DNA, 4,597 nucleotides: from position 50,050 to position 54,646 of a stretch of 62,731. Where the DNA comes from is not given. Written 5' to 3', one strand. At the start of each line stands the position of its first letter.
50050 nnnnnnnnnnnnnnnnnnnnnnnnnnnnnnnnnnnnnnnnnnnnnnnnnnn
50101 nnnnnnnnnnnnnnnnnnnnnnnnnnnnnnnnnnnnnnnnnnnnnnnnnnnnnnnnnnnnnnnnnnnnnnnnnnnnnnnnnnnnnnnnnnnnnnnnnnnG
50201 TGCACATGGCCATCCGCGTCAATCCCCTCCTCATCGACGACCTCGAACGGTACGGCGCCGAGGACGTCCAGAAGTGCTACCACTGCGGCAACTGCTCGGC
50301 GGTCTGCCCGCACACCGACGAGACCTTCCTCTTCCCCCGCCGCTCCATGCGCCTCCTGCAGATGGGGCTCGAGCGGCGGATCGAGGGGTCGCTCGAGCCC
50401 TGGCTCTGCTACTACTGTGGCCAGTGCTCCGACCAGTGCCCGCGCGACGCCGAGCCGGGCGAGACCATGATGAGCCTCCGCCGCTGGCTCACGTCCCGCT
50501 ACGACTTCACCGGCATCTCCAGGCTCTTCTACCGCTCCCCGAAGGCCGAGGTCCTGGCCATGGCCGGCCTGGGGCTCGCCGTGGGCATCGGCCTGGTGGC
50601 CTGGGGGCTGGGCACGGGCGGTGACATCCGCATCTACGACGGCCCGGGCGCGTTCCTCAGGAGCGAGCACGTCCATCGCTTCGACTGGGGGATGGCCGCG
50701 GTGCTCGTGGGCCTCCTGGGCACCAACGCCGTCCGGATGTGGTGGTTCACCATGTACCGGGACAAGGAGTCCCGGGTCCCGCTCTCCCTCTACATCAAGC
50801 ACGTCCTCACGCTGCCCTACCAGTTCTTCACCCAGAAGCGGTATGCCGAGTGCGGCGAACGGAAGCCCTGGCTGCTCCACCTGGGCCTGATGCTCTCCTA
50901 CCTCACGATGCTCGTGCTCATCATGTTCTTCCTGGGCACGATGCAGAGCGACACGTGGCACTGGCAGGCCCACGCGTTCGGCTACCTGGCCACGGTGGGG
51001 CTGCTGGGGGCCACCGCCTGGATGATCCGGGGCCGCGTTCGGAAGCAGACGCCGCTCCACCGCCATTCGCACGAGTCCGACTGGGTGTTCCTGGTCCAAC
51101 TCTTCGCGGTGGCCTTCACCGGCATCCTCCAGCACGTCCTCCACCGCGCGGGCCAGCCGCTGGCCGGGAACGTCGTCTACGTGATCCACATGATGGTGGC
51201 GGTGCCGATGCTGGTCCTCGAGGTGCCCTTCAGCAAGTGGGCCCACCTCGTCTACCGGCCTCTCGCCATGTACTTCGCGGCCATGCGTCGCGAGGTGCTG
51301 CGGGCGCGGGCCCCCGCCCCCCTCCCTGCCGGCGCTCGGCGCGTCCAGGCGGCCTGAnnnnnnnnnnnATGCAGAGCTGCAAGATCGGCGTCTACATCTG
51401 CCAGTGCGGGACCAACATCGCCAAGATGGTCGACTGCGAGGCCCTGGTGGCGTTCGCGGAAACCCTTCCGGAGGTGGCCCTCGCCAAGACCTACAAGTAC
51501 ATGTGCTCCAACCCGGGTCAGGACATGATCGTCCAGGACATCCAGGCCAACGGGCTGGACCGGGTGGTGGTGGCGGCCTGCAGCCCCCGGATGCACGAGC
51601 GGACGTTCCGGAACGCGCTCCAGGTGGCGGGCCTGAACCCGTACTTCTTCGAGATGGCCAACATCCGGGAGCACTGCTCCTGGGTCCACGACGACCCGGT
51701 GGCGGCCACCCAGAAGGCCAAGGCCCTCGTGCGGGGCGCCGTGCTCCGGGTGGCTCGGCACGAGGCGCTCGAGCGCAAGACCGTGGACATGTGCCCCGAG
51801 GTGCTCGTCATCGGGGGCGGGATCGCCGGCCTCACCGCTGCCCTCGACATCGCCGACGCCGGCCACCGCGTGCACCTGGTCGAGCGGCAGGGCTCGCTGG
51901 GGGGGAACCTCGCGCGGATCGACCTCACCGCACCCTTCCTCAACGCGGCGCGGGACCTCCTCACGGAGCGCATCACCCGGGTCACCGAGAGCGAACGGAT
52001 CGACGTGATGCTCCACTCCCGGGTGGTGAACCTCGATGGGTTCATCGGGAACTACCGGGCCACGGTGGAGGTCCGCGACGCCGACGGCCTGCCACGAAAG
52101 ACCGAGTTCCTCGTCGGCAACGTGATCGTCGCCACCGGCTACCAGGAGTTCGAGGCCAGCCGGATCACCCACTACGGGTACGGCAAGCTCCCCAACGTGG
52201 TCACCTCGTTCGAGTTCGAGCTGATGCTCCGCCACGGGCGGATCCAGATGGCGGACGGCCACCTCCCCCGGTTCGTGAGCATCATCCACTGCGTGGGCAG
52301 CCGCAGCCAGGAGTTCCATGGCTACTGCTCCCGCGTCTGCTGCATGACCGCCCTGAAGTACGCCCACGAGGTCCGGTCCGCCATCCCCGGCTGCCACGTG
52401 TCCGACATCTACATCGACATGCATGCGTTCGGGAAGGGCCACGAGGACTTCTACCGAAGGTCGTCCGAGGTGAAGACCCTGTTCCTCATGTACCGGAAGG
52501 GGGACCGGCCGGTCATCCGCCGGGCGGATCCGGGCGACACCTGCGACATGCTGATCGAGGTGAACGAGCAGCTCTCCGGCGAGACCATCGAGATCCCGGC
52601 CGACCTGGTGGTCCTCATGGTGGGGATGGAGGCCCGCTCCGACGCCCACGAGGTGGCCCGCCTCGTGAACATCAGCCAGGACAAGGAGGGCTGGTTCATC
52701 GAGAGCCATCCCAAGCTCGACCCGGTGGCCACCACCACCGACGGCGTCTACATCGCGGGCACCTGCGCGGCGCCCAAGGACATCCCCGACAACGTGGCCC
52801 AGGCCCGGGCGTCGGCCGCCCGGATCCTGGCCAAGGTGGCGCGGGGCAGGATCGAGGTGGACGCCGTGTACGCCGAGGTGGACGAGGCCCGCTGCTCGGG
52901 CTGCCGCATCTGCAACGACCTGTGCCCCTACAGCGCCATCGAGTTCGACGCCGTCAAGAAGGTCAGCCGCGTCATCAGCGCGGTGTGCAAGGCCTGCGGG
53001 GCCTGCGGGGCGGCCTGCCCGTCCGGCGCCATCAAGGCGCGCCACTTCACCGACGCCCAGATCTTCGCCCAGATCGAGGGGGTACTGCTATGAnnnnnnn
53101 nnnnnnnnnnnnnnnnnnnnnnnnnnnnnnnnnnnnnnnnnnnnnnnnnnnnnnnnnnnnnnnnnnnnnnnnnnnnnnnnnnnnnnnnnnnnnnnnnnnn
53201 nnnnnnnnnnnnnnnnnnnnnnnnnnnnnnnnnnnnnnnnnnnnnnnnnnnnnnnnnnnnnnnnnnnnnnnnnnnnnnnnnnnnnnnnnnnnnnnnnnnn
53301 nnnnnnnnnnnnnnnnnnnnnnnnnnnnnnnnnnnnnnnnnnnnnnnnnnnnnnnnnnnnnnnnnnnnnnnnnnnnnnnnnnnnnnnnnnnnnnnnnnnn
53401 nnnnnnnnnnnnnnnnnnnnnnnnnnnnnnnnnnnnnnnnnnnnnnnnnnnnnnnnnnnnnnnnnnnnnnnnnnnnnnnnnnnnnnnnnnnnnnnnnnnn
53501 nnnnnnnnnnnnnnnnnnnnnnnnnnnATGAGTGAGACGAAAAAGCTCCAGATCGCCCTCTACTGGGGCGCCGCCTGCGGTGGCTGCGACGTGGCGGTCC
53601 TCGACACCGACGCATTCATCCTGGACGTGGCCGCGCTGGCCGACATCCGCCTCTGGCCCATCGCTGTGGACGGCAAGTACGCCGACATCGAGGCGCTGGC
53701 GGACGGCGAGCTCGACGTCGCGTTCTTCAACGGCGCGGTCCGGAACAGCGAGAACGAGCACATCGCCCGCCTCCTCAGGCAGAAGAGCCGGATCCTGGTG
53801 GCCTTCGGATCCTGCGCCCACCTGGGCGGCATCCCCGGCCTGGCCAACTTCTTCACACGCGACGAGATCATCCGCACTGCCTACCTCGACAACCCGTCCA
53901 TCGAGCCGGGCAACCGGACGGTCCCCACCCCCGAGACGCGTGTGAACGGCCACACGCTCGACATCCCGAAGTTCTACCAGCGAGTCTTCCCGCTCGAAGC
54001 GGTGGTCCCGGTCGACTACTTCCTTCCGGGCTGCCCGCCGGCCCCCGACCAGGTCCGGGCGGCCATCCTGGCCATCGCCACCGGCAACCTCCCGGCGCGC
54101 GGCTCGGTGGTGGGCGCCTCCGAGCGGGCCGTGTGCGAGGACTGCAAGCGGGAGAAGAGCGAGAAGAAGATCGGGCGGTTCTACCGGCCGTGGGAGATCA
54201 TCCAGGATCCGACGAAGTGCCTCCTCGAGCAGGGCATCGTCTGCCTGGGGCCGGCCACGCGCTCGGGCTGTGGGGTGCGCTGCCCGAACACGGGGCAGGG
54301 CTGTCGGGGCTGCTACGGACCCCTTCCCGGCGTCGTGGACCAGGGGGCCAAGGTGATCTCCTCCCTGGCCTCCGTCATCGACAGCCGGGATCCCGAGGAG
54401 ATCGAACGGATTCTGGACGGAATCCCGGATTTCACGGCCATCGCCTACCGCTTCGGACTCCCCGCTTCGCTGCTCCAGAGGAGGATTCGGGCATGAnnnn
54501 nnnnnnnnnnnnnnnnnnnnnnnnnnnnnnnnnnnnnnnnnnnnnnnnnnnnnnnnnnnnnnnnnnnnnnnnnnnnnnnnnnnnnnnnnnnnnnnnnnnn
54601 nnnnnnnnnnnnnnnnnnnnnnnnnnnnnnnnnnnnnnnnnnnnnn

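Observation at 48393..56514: Mvh-type hydrogenase module in which HdrBC is replaced by a QmoC-like membrane FeS/cytochrome-b subunit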

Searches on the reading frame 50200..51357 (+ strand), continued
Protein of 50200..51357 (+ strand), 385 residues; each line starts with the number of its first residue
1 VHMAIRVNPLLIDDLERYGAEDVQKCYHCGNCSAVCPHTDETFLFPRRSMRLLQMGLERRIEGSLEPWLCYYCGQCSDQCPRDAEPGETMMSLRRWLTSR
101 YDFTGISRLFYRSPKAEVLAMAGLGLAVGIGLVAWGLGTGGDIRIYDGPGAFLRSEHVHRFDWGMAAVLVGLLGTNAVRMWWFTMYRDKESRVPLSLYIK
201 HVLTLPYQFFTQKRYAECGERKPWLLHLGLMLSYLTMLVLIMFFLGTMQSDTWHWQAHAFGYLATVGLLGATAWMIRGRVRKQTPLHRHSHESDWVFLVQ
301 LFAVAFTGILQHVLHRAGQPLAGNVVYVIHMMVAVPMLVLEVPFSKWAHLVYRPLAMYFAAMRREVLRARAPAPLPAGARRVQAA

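Call 87: list_cluster_members(proteins=[P0121, P0124, P0127, P0128, P0129, P0130, P0131, P0132, P0134, P0135])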
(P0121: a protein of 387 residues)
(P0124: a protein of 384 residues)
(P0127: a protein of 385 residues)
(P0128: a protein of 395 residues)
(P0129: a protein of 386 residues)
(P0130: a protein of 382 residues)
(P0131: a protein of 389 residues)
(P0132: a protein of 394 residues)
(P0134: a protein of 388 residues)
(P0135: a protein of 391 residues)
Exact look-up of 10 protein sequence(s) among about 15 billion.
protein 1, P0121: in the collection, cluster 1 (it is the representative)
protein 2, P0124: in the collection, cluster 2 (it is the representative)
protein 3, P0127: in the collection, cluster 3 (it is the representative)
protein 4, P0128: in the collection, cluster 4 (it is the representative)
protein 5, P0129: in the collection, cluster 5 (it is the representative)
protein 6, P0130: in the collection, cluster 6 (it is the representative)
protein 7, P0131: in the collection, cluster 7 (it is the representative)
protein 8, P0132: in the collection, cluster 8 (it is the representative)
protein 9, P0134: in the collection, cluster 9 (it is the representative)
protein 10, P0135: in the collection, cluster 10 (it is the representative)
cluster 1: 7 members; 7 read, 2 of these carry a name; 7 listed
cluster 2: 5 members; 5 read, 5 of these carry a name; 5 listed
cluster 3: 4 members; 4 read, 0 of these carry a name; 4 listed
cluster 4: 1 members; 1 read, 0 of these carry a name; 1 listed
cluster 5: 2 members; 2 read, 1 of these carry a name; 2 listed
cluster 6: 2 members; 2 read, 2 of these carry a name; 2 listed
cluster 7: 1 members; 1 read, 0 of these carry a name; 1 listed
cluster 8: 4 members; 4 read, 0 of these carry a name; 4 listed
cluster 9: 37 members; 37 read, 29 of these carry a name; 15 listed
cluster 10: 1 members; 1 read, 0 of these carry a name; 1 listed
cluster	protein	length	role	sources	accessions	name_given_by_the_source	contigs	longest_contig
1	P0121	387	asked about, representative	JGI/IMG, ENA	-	ferredoxin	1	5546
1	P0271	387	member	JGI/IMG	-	ferredoxin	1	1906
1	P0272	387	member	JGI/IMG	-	-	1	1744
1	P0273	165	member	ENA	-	-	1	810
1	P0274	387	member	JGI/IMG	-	-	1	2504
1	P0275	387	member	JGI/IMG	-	-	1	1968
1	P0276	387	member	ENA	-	-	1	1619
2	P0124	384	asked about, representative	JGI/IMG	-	ferredoxin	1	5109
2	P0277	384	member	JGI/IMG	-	ferredoxin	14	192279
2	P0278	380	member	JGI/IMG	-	ferredoxin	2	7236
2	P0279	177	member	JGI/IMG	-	nitrate reductase gamma subunit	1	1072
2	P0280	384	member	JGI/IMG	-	ferredoxin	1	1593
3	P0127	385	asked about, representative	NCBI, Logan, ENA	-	-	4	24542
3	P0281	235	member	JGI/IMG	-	-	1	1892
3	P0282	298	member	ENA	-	-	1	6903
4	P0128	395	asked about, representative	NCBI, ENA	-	-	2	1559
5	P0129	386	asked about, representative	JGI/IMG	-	quinone-modifying oxidoreductase subunit QmoC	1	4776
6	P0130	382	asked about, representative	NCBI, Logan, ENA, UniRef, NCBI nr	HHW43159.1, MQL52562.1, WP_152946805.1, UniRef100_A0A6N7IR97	4Fe-4S dicluster domain-containing protein [Desulfofundulus thermobenzoicus] | 4Fe-4S dicluster domain-containing protein n=1 Tax=Desulfofundulus thermobenzoicus ...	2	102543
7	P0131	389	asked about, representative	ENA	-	-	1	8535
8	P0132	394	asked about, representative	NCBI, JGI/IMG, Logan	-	-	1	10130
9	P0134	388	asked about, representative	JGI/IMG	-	heterodisulfide reductase subunit C/energy-converting hydrogenase Eha subunit A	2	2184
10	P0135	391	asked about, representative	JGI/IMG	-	-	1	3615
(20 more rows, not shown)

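Call 95: search_protein_families(library=pfam, alignment_id=A1, max_evalue=1)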
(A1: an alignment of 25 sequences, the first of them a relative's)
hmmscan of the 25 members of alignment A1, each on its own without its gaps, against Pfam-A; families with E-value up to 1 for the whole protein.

A. member 1, P0001 (383 aa): 13 families
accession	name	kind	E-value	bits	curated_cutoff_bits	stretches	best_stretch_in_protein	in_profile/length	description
PF13183.11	Fer4_8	-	8.8e-09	36.2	27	1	21-81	2-67/68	4Fe-4S dicluster domain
PF13237.11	Fer4_10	-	4.4e-08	33.4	25.5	1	20-79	5-53/53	4Fe-4S dicluster domain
PF12838.12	Fer4_7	-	2.7e-07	31.4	27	2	23-82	1-52/52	4Fe-4S dicluster domain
PF13534.11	Fer4_17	-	3.6e-07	31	22.2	1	23-81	1-59/61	4Fe-4S dicluster domain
PF13187.11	Fer4_9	-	4.2e-07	30.3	27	2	23-82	1-51/52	4Fe-4S dicluster domain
PF25160.1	LdpA_Fe-S-bd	-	3.5e-06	27.1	27.6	2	22-37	26-41/49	LdpA Fe-S cluster-binding domain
PF00037.32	Fer4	-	7.6e-06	26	21.1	2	67-82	7-22/24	4Fe-4S binding domain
PF13484.11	Fer4_16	-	1.7e-05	25.9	30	2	68-89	2-24/66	4Fe-4S double cluster binding domain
PF12797.12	Fer4_2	-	0.0073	16.7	24.5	1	20-35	6-21/22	4Fe-4S binding domain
PF12798.12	Fer4_3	-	0.012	16.8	27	1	68-82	1-15/15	4Fe-4S binding domain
PF12800.12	Fer4_4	-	0.34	11.9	24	0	23-35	3-15/17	4Fe-4S binding domain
PF17179.9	Fer4_22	-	0.44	11.9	27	0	23-36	1-14/95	4Fe-4S dicluster domain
PF12837.12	Fer4_6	-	0.73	10.3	25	1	20-36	5-21/24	4Fe-4S binding domain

B. families by the number of members that match (of 25 scanned): 40 families (the first 25 are shown)
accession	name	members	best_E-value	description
PF13183.11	Fer4_8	25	1.8e-10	4Fe-4S dicluster domain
PF12838.12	Fer4_7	25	1.2e-08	4Fe-4S dicluster domain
PF13237.11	Fer4_10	25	1.8e-08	4Fe-4S dicluster domain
PF13534.11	Fer4_17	25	3.9e-08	4Fe-4S dicluster domain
PF13187.11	Fer4_9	25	6.4e-08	4Fe-4S dicluster domain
PF00037.32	Fer4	25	7.3e-07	4Fe-4S binding domain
PF25160.1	LdpA_Fe-S-bd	25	7.8e-07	LdpA Fe-S cluster-binding domain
PF13484.11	Fer4_16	25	4.9e-06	4Fe-4S double cluster binding domain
PF12797.12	Fer4_2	25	0.0056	4Fe-4S binding domain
PF12798.12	Fer4_3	24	0.0021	4Fe-4S binding domain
PF17179.9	Fer4_22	20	0.016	4Fe-4S dicluster domain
PF12837.12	Fer4_6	19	0.038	4Fe-4S binding domain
PF14697.11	Fer4_21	17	0.01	4Fe-4S dicluster domain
PF12800.12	Fer4_4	6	0.34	4Fe-4S binding domain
PF25587.1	Rv2743c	5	0.0021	Rv2743c family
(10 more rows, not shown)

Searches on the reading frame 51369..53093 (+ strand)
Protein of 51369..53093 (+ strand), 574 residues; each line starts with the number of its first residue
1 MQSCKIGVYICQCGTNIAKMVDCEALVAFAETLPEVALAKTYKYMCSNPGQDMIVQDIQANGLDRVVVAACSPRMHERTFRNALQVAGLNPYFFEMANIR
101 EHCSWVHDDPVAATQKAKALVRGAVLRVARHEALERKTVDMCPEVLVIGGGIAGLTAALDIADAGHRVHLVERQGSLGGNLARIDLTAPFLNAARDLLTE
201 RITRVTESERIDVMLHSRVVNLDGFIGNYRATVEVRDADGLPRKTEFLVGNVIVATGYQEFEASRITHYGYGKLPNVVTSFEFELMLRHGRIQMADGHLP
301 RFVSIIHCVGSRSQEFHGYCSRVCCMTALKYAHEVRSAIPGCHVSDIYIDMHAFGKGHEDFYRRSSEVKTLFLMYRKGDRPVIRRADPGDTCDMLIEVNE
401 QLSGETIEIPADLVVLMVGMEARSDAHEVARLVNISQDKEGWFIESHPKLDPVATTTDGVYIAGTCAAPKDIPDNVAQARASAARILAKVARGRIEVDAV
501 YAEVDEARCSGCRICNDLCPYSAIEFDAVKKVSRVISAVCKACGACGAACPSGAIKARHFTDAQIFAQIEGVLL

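Call 10: search_protein_families(library=pfam, proteins=[window:51369-53093:+], max_evalue=0.01)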
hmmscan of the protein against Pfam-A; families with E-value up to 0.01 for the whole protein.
window:51369-53093:+ (574 aa): 20 families
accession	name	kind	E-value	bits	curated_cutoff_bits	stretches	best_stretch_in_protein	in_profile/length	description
PF07992.20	Pyr_redox_2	-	2e-14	54.1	26.1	2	144-261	2-112/291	Pyridine nucleotide-disulphide oxidoreductase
PF12831.13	FAD_oxidored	-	2.1e-10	40.9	27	1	144-196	1-53/416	FAD dependent oxidoreductase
PF00890.30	FAD_binding_2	-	1e-08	35.2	20.4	1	145-182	2-39/414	FAD binding domain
PF13450.12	NAD_binding_8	-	1.9e-08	34.9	21.9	1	147-185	1-39/68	NAD(P)-binding Rossmann-like domain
PF01266.30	DAO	-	2.4e-07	31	27.9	1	145-179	2-37/353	FAD dependent oxidoreductase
PF13237.11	Fer4_10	-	2.8e-07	30.8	25.5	1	504-551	4-53/53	4Fe-4S dicluster domain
PF12838.12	Fer4_7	-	1.2e-06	29.3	27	1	508-554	1-52/52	4Fe-4S dicluster domain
PF14697.11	Fer4_21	-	2.3e-06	28.1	35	1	502-556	1-58/59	4Fe-4S dicluster domain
PF13484.11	Fer4_16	-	9e-06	26.8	30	0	540-558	2-20/66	4Fe-4S double cluster binding domain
PF00037.32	Fer4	-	1.8e-05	24.8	21.1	2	503-525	2-24/24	4Fe-4S binding domain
PF13187.11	Fer4_9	-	2.6e-05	24.6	27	1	508-555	1-52/52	4Fe-4S dicluster domain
PF01134.28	GIDA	-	4.9e-05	23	22.1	1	145-174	2-31/391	Glucose inhibited division protein A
PF03486.20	HI0933_like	-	7.8e-05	22.7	50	1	144-179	2-37/244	HI0933-like protein Rossmann domain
PF01593.30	Amino_oxidase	-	0.00014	21.7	19.8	1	152-182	1-31/443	Flavin containing amine oxidoreductase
PF00070.33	Pyr_redox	-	0.00016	22.5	22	1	145-178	2-35/82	Pyridine nucleotide-disulphide oxidoreductase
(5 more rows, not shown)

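Call 11: search_protein_families(library=ncbifam, proteins=[window:51369-53093:+], max_evalue=0.01)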
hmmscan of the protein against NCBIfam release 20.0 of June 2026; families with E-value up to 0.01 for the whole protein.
window:51369-53093:+ (574 aa): 145 families (the best 25 are shown)
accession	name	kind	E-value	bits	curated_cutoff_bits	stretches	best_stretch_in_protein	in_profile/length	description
NF040770.1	hetero_SS_HdrA2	exception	4e-177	590.7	1100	2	243-572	312-640/777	CoB-CoM heterodisulfide reductase HdrA2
NF041778.1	hetero_SS_HdrA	equivalog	7.4e-125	417.6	1400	2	244-573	323-651/771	ferredoxin:CoB-CoM heterodisulfide reductase subunit HdrA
NF041891.1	hdrA_Methbact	equivalog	3.3e-116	389.4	1300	2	247-573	313-636/762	ferredoxin:CoB-CoM heterodisulfide reductase subunit HdrA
NF009410.0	PRK12771.1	subfamily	1.9e-15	56.4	516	1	130-222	126-217/566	NAD(P)-binding protein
TIGR01944.1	rnfB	subfamily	3.1e-09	36.7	68.7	1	500-562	106-167/190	RnfABCDGE type electron transport complex subunit B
NF005560.0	PRK07233.1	equivalog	3.8e-09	35.9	252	1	144-185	2-43/435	hypothetical protein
NF038196.1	ferrodoxin_EFR1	subfamily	8.3e-09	35.8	75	1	498-559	176-233/242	EFR1 family ferrodoxin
TIGR03315.1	Se_ygfK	equivalog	1.6e-08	32.5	835.3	2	403-491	757-840/1012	putative selenate reductase subunit YgfK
TIGR03997.1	mycofact_OYE_2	equivalog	2.3e-08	32.9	793.15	1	143-207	380-443/645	mycofactocin system FadH/OYE family oxidoreductase 2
NF041087.1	bile_acid_BaiCD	equivalog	2.3e-08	32.6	825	1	131-217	369-453/642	bile acid Fe-S flavoenzyme BaiCD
TIGR02700.1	flavo_MJ0208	hypoth_equivalog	2.8e-08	33.3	251.35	1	490-557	132-196/234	dihydromethanopterin reductase (acceptor)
TIGR04018.1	Bthiol_YpdA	hypoth_equivalog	6.2e-08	31.8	339.9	0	398-490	226-313/316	YpdA family putative bacillithiol disulfide reductase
NF045637.1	carotdesatCrtDProt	equivalog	8e-08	31.2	580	1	145-199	1-55/485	1-hydroxycarotenoid 3,4-desaturase CrtD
NF040864.1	HgcB_ferredoxin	equivalog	2.1e-07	30.7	99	1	503-558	10-64/93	mercury methylation ferredoxin HgcB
TIGR03467.1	HpnE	equivalog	2.1e-07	30.6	283.05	1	145-180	1-36/430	hydroxysqualene dehydroxylase HpnE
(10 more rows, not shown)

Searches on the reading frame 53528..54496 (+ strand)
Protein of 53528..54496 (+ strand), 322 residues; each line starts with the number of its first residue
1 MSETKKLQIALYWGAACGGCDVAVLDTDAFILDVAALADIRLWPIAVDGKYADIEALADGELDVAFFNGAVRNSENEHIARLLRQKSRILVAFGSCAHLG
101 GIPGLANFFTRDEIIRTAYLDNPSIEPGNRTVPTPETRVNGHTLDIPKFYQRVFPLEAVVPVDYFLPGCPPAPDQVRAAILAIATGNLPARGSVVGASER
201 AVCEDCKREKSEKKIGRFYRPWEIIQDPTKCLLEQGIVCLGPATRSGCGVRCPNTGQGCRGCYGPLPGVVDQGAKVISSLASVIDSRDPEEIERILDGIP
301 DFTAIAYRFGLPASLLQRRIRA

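Call 10: search_protein_families(library=pfam, proteins=[window:53528-54496:+], max_evalue=0.01)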
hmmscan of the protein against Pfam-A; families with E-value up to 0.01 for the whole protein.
window:53528-54496:+ (322 aa): 1 family
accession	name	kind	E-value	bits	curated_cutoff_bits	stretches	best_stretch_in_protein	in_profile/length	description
PF01058.29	Oxidored_q6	-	1.2e-23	83.7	27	1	17-182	1-127/128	NADH ubiquinone oxidoreductase, 20 Kd subunit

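Call 11: search_protein_families(library=ncbifam, proteins=[window:53528-54496:+], max_evalue=0.01)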
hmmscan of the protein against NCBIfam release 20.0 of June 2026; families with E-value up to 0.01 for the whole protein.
window:53528-54496:+ (322 aa): 18 families
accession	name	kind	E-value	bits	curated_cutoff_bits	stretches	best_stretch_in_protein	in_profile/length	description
NF045875.1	F420_non_VhuG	exception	2.2e-62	210.9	450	1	5-320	3-285/286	F420-non-reducing hydrogenase subunit VhuG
NF040836.1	sulfhyd_HydD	equivalog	1.8e-22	79.8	500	2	3-122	2-114/261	NADPH-dependent hydrogenase/sulfhydrogenase 1 subunit delta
NF040831.1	sulfhyd_ShyD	equivalog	3.2e-21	76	460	2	231-275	172-216/240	NAD(P)-dependent hydrogenase/sulfhydrogenase 2 subunit delta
TIGR03294.1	FrhG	equivalog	7.3e-12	45.5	245.5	2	151-187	108-144/228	coenzyme F420 hydrogenase subunit gamma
NF005012.1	PRK06411.1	subfamily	2.5e-07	30.4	116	1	150-183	121-154/166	NADH-quinone oxidoreductase subunit NuoB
TIGR01957.1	nuoB_fam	subfamily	8.3e-07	29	142.7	1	150-183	105-138/145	NADH-quinone oxidoreductase subunit B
NF011392.0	PRK14817.1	equivalog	3.6e-06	26.8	271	1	150-182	123-155/182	NADH-quinone oxidoreductase subunit B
NF011395.0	PRK14820.1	equivalog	0.00014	21.7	263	1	153-181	123-151/180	NADH-quinone oxidoreductase subunit B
NF011391.0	PRK14816.1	equivalog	0.0002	21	283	1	148-181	138-171/196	NADH-quinone oxidoreductase subunit B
NF011390.0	PRK14815.1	equivalog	0.00029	20.2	281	0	150-183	120-153/183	NADH dehydrogenase subunit B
NF011393.0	PRK14818.1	equivalog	0.0006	19.4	255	1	156-183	124-151/173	NADH dehydrogenase subunit B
NF011388.0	PRK14813.1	equivalog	0.00065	19.6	294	0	153-183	119-149/189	NADH dehydrogenase subunit B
NF011394.0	PRK14819.1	equivalog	0.0012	18.4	312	0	156-182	125-151/264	NADH-quinone oxidoreductase subunit B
TIGR00391.1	hydA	subfamily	0.0012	18.1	179.5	0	166-272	190-304/365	hydrogenase small subunit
NF007779.0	PRK10468.1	equivalog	0.0016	17.4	659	0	165-249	187-273/372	hydrogenase 2 small subunit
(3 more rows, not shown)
